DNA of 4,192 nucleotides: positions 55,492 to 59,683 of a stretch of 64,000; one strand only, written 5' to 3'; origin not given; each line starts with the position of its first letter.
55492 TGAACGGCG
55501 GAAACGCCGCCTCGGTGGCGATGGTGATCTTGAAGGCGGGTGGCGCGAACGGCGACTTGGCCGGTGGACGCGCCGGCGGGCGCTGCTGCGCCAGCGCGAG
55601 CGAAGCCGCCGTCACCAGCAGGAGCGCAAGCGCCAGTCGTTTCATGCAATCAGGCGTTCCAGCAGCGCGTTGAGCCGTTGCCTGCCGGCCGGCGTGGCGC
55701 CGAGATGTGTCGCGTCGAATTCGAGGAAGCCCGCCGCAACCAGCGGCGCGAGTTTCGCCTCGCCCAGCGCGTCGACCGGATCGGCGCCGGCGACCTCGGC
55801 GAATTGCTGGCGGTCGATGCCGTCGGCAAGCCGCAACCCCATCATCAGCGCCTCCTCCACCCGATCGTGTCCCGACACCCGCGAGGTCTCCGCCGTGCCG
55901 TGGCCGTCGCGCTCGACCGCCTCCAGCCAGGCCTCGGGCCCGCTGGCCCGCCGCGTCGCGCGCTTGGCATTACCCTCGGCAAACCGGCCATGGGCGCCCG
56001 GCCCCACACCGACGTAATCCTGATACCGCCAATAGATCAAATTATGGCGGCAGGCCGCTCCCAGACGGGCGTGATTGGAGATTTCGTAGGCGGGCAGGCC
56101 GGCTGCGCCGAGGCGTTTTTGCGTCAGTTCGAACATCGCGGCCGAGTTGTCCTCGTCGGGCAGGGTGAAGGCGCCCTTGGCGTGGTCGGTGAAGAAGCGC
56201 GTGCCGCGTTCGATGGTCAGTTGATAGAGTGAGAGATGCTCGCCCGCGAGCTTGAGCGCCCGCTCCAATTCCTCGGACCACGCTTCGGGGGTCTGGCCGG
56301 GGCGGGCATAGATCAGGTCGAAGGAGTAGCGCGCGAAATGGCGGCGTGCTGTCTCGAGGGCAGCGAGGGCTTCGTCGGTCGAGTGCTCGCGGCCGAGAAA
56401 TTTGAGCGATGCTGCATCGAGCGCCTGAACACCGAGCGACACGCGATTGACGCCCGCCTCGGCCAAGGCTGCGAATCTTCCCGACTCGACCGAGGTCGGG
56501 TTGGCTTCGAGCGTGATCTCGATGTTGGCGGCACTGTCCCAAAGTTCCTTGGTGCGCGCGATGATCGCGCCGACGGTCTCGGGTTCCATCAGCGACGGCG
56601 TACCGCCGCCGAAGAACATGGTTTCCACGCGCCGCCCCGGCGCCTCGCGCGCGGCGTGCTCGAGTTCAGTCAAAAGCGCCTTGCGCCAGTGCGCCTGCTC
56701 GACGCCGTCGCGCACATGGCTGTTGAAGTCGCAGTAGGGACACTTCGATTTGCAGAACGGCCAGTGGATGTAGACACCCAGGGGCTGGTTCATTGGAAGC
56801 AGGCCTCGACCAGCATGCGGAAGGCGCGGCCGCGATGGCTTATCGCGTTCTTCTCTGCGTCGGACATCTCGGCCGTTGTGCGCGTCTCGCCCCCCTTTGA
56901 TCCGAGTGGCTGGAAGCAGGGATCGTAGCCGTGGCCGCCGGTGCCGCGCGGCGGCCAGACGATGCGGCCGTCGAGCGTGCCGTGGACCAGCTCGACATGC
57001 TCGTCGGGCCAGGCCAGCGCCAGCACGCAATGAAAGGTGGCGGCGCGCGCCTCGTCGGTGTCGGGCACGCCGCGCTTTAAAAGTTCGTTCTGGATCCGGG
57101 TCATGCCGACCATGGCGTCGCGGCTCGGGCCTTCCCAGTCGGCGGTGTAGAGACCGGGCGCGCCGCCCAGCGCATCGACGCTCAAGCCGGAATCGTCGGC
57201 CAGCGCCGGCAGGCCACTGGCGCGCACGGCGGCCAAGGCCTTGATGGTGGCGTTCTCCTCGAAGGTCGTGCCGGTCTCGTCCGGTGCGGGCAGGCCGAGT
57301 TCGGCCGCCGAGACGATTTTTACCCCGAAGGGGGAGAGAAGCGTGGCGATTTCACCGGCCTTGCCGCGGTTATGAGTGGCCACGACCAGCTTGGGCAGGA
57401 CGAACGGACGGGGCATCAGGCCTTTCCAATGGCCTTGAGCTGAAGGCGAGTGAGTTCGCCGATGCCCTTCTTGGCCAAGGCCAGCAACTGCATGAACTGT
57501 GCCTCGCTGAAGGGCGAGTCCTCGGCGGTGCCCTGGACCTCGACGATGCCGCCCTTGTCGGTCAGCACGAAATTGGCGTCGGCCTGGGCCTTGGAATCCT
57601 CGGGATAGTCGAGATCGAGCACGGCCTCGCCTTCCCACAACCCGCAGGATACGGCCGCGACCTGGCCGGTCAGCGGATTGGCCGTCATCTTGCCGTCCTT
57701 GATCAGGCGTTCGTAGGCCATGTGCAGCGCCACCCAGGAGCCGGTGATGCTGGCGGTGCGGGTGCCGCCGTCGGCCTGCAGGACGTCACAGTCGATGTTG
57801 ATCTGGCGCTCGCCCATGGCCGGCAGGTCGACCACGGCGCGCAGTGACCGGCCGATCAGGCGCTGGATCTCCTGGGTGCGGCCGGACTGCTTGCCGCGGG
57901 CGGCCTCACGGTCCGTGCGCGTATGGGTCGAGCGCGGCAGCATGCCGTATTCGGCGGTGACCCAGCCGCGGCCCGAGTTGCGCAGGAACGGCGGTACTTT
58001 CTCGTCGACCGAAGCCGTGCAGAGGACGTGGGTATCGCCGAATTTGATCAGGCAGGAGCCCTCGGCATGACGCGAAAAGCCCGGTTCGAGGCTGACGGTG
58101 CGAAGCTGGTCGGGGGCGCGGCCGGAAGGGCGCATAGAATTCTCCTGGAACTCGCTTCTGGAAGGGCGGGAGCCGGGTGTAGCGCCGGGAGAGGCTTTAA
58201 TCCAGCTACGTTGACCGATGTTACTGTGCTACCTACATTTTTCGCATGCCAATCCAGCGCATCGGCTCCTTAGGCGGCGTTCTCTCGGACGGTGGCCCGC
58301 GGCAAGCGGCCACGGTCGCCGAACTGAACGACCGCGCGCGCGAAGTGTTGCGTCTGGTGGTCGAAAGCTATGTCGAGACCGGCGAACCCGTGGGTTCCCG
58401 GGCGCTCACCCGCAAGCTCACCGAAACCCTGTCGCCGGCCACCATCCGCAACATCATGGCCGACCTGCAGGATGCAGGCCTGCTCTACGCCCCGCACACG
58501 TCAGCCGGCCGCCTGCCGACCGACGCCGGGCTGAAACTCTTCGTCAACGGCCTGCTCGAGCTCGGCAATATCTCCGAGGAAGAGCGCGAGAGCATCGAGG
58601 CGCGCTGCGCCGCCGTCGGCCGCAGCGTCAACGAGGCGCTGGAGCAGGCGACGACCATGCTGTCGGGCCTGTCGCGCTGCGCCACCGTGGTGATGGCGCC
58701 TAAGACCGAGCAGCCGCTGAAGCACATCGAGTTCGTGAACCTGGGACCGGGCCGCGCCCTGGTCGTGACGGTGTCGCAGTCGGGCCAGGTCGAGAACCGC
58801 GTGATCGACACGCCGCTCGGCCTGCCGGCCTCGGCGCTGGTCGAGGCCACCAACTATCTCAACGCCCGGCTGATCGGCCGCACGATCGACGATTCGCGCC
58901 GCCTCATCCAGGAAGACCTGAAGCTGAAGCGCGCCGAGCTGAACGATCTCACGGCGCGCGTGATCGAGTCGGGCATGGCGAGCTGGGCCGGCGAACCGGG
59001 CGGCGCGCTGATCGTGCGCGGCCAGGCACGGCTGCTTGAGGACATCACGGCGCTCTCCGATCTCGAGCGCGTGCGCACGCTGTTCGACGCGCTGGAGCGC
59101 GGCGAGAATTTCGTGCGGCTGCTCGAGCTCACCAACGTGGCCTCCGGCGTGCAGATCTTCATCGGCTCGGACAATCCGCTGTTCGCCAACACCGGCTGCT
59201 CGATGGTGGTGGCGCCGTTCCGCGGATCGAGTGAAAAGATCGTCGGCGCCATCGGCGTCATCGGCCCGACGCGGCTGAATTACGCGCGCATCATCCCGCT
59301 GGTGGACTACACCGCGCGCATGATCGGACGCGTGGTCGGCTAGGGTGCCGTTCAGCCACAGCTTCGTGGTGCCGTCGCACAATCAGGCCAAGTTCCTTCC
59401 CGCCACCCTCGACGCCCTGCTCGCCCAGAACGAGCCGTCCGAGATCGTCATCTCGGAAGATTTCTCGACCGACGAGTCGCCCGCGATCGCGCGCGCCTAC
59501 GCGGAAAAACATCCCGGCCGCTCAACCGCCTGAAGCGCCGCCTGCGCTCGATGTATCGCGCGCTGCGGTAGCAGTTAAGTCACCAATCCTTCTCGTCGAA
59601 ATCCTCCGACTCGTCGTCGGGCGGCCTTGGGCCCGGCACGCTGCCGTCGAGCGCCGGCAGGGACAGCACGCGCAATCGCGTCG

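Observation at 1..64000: About one gene in five is disrupted or reduced to a stub, without any mobile elements in sight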

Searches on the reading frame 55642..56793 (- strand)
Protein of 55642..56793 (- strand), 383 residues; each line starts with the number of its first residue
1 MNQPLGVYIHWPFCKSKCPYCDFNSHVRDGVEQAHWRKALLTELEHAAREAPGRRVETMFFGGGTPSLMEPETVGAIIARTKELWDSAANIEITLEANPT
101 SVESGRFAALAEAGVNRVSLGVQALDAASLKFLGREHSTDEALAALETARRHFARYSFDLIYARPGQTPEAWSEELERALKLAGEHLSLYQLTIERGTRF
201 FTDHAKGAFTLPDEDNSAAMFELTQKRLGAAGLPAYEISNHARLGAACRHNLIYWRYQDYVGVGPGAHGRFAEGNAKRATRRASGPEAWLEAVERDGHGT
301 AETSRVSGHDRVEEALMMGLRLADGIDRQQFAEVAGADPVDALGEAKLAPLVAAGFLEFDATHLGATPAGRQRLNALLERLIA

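Call 32: find_related_loci(query=window:55642-56793:-, collection=metagenome_contigs, flank=10000)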
Query window:55642-56793:- (383 aa) in metagenome_contigs; peptide patterns used: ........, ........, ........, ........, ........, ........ (x = any residue, [..] = any of these).
600 stretches matched a pattern (row limit reached: there are more); 504 encode a relative of the query (tblastn E <= 1e-3); the best 80 are kept; 80 distinct loci.
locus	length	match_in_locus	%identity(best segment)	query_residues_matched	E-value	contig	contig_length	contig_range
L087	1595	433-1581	87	1-383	0e+0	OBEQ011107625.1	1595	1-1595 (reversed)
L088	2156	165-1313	85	1-383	0e+0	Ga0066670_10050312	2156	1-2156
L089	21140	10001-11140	87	4-383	0e+0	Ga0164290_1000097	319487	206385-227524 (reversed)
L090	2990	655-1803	84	1-383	0e+0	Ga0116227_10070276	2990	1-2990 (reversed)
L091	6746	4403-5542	85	4-383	0e+0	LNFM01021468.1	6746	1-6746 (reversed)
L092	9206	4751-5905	85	4-383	0e+0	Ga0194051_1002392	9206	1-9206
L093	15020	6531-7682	85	4-383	0e+0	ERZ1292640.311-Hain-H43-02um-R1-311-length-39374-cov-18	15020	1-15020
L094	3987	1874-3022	83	1-383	0e+0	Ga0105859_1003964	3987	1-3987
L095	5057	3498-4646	83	1-383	0e+0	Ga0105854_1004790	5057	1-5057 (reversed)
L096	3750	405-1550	85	1-383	0e+0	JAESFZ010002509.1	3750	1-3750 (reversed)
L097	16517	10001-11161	84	1-383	0e+0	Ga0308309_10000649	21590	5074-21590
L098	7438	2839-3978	85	4-383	0e+0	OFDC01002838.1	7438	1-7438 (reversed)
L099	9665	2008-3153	83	2-383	0e+0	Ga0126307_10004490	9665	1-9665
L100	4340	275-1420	83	2-383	0e+0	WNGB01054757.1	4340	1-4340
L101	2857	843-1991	83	1-383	0e+0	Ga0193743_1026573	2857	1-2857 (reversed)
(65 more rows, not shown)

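Call 47: search_protein_families(library=pfam, max_evalue=0.01, proteins=[L093:11396-12847:-, L089:16357-18276:+])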
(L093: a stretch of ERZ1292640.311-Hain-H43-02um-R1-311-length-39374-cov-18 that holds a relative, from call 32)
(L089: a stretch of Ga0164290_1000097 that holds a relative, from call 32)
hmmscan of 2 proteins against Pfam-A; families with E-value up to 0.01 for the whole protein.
L093:11396-12847:- (483 aa): 0 families

L089:16357-18276:+ (639 aa): 6 families
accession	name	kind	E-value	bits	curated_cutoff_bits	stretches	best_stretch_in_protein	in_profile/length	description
PF00005.33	ABC_tran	-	2.8e-44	151.5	25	2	158-306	1-137/137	ABC transporter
PF05621.17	TniB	-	0.00077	19.4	22.4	1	282-334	108-160/189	Bacterial TniB protein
PF13304.12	AAA_21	-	0.0027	18.3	27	0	170-187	1-18/304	AAA domain, putative AbiEii toxin, Type IV TA system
PF13555.12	AAA_29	-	0.0029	17.8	27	1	159-185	13-39/61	P-loop containing region of AAA domain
PF13401.12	AAA_22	-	0.0032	18.2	27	0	170-333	7-120/130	AAA domain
PF03193.22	RsgA_GTPase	-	0.0081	16.4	30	0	158-188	97-126/174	RsgA GTPase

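Call 79: search_protein_families(library=ncbifam, proteins=[L089:16357-18276:+], max_evalue=0.001)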
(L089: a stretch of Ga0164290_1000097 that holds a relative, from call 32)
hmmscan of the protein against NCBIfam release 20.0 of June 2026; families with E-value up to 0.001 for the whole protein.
L089:16357-18276:+ (639 aa): 186 families (the best 25 are shown)
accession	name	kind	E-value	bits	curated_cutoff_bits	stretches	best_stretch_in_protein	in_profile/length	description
NF047930.1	ABC_ATP_B6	equivalog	2.1e-121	406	670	1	143-638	3-510/510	putative B6 ABC transporter ATP-binding protein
NF010069.0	PRK13549.1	equivalog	4.9e-100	335.4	699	1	143-620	6-485/513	xylose ABC transporter ATP-binding protein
NF008442.0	PRK11288.1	equivalog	4.4e-99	332.1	689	1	139-628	4-487/504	L-arabinose ABC transporter ATP-binding protein AraG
NF041861.1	YtfR_transport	equivalog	3.2e-94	316.1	850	1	143-637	2-491/492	galactofuranose ABC transporter, ATP-binding protein YtfR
NF008030.0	PRK10762.1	equivalog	2.2e-93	313.7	745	1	142-630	4-485/501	ribose ABC transporter ATP-binding protein RbsA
NF008215.0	PRK10982.1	equivalog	7.5e-90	301.9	828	1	143-624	14-490/506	galactose/methyl galactoside ABC transporter ATP-binding protein MglA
TIGR02633.1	xylG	equivalog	3.1e-89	299.7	723.65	1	143-619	2-482/500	D-xylose ABC transporter ATP-binding protein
NF040905.2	GguA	equivalog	5.2e-85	285.7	810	1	143-632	2-496/500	multiple monosaccharide ABC transporter ATP-binding protein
NF011967.0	PRK15439.1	equivalog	2.3e-83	280.4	586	1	137-632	6-495/510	autoinducer 2 ABC transporter ATP-binding protein LsrA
NF007253.0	PRK09700.1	equivalog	9.6e-82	275.2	772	1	141-623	4-492/510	D-allose ABC transporter ATP-binding protein AlsA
TIGR02857.1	CydD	equivalog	2.3e-54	185.3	435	2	147-347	326-525/529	thiol reductant ABC exporter subunit CydD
TIGR01188.1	drrA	subfamily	8.7e-54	182.8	312.45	2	150-383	1-230/302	daunorubicin resistance ABC transporter, ATP-binding protein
TIGR03410.1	urea_trans_UrtE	equivalog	1.2e-51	175.4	285.8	2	148-374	6-228/230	urea ABC transporter ATP-binding subunit UrtE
TIGR02315.1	ABC_phnC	equivalog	4.2e-50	170.4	266.1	2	144-372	3-240/243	phosphonate ABC transporter ATP-binding protein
TIGR03864.1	PQQ_ABC_ATP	hypoth_equivalog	7.6e-49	166.3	302.25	2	143-370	2-224/236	ABC transporter, ATP-binding subunit, PQQ-dependent alcohol dehydrogenase system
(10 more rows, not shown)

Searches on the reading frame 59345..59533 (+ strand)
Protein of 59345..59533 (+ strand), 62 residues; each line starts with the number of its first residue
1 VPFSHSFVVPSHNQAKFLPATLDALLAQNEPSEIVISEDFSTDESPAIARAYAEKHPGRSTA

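Call 18: search_protein_families(library=pfam, proteins=[window:59345-59533:+], max_evalue=1)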
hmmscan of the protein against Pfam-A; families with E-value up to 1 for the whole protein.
window:59345-59533:+ (62 aa): 4 families
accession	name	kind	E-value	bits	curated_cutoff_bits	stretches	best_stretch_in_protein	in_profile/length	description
PF00535.33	Glycos_transf_2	-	8.1e-12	45.8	23.3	1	6-57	1-53/168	Glycosyl transferase family 2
PF13641.12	Glyco_tranf_2_3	-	3.1e-05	24.5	27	1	6-58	4-57/230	Glycosyltransferase like family 2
PF05188.22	MutS_II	-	0.042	14.7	25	1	20-45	35-60/133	MutS domain II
PF03719.21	Ribosomal_S5_C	-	0.1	12.5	21.5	1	9-34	42-67/71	Ribosomal protein S5, C-terminal domain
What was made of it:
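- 59345..59533 (+): N-terminal stub (62 aa) of a GT2 glycosyltransferase. Pfam positions 1-53 of 168 (call 18).
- Checked: GT2 stub 59345-59533: Pfam positions 1-53 of 168 (call 18).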
